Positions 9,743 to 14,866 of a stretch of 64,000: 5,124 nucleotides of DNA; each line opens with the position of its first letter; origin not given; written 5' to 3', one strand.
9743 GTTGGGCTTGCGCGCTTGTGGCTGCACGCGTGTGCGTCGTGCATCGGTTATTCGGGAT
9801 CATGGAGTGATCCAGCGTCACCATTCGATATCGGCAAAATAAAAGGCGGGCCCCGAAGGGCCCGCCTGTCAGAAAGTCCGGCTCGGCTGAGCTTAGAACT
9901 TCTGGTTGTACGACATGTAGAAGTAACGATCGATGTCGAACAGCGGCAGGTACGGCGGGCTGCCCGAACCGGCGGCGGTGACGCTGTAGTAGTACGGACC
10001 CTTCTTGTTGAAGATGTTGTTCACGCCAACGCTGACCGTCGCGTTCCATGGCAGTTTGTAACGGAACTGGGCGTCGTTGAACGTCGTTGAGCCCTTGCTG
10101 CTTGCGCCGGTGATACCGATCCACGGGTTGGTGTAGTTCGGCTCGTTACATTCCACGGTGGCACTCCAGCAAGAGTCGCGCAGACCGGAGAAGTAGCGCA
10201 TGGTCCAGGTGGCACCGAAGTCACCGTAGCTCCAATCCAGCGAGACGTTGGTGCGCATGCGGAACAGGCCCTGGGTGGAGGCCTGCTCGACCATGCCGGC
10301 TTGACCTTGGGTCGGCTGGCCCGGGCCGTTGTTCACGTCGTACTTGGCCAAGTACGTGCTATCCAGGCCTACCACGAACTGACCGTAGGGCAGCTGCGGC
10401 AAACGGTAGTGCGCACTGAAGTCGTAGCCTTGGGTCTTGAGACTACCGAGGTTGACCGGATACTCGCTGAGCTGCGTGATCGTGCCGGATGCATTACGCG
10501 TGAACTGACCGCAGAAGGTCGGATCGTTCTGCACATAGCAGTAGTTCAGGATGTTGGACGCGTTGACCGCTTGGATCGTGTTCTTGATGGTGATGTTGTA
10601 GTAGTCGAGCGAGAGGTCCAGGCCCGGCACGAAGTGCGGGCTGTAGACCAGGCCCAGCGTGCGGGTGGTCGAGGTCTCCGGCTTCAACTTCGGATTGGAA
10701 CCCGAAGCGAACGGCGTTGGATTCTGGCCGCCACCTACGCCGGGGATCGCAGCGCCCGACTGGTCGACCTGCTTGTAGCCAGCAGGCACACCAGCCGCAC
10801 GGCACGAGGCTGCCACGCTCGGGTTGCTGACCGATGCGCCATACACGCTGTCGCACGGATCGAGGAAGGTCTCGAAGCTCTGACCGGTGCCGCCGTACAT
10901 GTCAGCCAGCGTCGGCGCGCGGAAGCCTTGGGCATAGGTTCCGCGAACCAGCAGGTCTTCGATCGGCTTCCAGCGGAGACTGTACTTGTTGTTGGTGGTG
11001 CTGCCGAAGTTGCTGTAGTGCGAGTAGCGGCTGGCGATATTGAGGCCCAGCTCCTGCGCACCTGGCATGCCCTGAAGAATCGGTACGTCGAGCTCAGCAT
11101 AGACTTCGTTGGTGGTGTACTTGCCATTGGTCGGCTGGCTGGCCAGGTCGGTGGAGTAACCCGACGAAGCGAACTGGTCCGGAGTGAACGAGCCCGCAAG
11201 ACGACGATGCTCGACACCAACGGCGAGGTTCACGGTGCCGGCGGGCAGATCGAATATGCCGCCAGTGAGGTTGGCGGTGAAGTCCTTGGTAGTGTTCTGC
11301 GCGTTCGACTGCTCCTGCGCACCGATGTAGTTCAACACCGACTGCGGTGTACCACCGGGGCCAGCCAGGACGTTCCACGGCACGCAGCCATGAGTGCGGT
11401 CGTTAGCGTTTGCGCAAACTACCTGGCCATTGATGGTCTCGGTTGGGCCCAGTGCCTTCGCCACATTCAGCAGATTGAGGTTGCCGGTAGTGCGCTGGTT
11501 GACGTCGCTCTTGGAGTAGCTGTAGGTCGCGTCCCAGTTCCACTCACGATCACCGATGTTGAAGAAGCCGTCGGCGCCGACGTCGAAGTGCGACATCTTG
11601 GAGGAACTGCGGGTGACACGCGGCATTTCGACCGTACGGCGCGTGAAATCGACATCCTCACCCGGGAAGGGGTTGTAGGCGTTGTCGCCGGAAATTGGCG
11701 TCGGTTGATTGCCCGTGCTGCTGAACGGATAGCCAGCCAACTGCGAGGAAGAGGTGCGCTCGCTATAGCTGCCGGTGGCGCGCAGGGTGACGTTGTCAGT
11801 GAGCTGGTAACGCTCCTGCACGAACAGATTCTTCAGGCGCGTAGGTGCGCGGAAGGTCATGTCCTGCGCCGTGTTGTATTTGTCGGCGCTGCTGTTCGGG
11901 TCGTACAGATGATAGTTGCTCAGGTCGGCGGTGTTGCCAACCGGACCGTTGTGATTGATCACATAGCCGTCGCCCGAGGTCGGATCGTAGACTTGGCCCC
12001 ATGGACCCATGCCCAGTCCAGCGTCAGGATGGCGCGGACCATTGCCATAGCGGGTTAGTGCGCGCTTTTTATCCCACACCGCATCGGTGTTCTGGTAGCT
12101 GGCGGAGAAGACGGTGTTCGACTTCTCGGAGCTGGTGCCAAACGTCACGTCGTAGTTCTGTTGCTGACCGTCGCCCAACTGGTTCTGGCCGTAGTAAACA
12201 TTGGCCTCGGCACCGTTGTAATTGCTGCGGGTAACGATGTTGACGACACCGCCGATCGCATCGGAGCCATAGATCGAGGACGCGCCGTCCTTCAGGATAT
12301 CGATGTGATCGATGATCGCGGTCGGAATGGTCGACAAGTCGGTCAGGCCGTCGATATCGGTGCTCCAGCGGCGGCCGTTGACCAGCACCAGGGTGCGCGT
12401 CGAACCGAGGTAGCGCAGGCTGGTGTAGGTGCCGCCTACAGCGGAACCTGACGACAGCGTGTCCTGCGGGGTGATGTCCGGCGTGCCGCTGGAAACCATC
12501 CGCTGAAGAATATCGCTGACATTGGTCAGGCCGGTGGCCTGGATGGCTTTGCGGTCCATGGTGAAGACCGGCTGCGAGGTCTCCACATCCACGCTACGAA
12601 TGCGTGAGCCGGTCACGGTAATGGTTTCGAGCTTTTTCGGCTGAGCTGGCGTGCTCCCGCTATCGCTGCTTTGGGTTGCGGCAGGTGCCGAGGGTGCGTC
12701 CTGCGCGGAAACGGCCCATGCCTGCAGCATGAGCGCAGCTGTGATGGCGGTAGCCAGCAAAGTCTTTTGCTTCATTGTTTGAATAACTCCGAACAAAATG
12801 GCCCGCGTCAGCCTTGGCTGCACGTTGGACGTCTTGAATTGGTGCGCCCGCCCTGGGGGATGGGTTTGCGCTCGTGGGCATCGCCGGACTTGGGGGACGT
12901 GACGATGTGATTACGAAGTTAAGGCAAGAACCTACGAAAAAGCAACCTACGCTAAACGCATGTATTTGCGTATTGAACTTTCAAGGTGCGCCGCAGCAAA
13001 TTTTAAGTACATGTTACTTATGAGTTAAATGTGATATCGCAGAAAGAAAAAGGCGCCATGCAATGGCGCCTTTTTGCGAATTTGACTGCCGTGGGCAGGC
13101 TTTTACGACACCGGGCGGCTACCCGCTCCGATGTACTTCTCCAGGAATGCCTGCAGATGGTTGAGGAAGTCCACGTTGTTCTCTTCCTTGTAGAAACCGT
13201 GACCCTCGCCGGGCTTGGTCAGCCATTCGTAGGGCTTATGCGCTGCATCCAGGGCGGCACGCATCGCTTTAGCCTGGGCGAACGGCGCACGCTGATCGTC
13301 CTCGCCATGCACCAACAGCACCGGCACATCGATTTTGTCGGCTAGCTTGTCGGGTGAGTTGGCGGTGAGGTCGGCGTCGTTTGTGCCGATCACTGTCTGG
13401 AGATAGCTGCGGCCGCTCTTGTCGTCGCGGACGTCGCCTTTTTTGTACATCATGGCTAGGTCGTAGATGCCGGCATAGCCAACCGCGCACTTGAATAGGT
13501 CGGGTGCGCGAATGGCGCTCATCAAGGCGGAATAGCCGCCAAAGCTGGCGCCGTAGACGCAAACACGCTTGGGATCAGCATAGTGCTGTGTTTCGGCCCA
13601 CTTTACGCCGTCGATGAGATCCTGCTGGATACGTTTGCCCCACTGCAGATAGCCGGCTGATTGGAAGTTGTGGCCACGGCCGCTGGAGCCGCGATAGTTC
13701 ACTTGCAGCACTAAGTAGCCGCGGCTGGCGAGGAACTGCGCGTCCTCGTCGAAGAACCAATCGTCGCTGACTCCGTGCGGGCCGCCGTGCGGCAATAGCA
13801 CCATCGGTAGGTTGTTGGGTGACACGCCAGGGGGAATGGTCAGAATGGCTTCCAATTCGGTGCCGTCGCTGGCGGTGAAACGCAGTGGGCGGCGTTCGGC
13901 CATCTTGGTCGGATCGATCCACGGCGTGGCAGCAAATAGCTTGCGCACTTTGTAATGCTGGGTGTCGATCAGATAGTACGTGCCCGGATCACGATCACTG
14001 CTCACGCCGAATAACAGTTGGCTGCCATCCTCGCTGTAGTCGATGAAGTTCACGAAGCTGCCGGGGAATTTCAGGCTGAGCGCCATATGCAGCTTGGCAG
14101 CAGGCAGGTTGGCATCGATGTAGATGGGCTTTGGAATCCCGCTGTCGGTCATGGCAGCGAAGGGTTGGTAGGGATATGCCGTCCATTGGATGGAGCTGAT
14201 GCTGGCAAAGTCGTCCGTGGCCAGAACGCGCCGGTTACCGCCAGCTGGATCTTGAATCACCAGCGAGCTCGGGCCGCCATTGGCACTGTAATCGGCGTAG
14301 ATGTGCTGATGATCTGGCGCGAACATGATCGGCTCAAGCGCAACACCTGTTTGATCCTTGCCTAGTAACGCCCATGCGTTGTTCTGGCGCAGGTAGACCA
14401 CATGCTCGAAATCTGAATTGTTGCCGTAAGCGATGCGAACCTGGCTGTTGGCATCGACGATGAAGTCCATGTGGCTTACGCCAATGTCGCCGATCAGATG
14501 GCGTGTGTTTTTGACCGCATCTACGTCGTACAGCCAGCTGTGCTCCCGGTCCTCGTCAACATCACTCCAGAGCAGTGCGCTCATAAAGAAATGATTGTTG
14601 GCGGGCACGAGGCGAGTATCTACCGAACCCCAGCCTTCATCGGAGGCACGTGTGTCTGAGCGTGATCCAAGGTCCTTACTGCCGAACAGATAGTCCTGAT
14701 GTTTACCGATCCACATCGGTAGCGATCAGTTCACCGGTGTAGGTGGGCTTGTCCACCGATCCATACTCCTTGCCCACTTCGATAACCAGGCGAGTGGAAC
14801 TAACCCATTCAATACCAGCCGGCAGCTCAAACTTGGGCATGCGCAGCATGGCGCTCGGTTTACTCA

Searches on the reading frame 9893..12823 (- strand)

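Call 20: search_protein_families(library=pfam, proteins=[window:9893-12823:-], max_evalue=0.00001)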
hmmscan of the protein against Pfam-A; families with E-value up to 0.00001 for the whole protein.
window:9893-12823:- (976 aa): 2 families
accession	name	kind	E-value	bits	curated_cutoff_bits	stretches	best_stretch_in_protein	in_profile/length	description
PF00593.30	TonB_dep_Rec_b-barrel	-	4.8e-35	122.7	27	1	416-937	64-436/436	TonB dependent receptor-like, beta-barrel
PF07715.20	Plug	-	7.1e-20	71.9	23.9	1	81-193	4-107/107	TonB-dependent Receptor Plug Domain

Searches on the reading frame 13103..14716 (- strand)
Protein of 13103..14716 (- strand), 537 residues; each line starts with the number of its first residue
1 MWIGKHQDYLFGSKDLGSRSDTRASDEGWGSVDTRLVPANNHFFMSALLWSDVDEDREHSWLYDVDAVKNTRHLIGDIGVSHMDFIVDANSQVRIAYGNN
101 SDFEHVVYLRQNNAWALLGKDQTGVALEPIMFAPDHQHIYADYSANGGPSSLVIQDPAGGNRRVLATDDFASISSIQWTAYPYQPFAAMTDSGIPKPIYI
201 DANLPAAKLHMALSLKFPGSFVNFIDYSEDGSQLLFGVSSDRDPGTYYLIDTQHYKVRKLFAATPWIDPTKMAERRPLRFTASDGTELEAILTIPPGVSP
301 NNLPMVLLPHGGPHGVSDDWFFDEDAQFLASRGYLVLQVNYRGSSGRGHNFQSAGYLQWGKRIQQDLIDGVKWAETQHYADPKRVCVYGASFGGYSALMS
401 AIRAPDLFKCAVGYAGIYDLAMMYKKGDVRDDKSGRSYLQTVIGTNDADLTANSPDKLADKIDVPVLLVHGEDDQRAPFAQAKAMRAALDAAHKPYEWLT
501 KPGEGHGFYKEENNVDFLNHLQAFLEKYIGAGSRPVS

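Call 20: search_protein_families(library=pfam, proteins=[window:13103-14716:-], max_evalue=0.00001)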
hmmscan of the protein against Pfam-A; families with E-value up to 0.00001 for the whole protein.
window:13103-14716:- (537 aa): 9 families
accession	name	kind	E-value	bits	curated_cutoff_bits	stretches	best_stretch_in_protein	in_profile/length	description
PF00326.27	Peptidase_S9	-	9.7e-53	179.2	22.6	1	322-530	3-211/213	Prolyl oligopeptidase family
PF02129.25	Peptidase_S15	-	1.9e-16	61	23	1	284-433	1-147/262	X-Pro dipeptidyl-peptidase (S15 family)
PF01738.24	DLH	-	2e-14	54.1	21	1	325-514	33-194/217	Dienelactone hydrolase family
PF20434.5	BD-FAE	-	5.9e-11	42.7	26.8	1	300-489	10-215/215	BD-FAE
PF12146.15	Hydrolase_4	-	5.7e-09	36.1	27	0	320-421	18-114/239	Serine aminopeptidase, S33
PF00756.26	Esterase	-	8.8e-08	32.7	22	1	372-486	104-207/251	Putative esterase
PF00561.26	Abhydrolase_1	-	1.3e-07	31.9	25.8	0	304-416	1-102/245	alpha/beta hydrolase fold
PF08386.16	Abhydrolase_4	-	7.3e-07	29.7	21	1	453-525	24-91/103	TAP-like protein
PF12697.13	Abhydrolase_6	-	2.3e-06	28.9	26.3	0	306-444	1-113/217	Alpha/beta hydrolase family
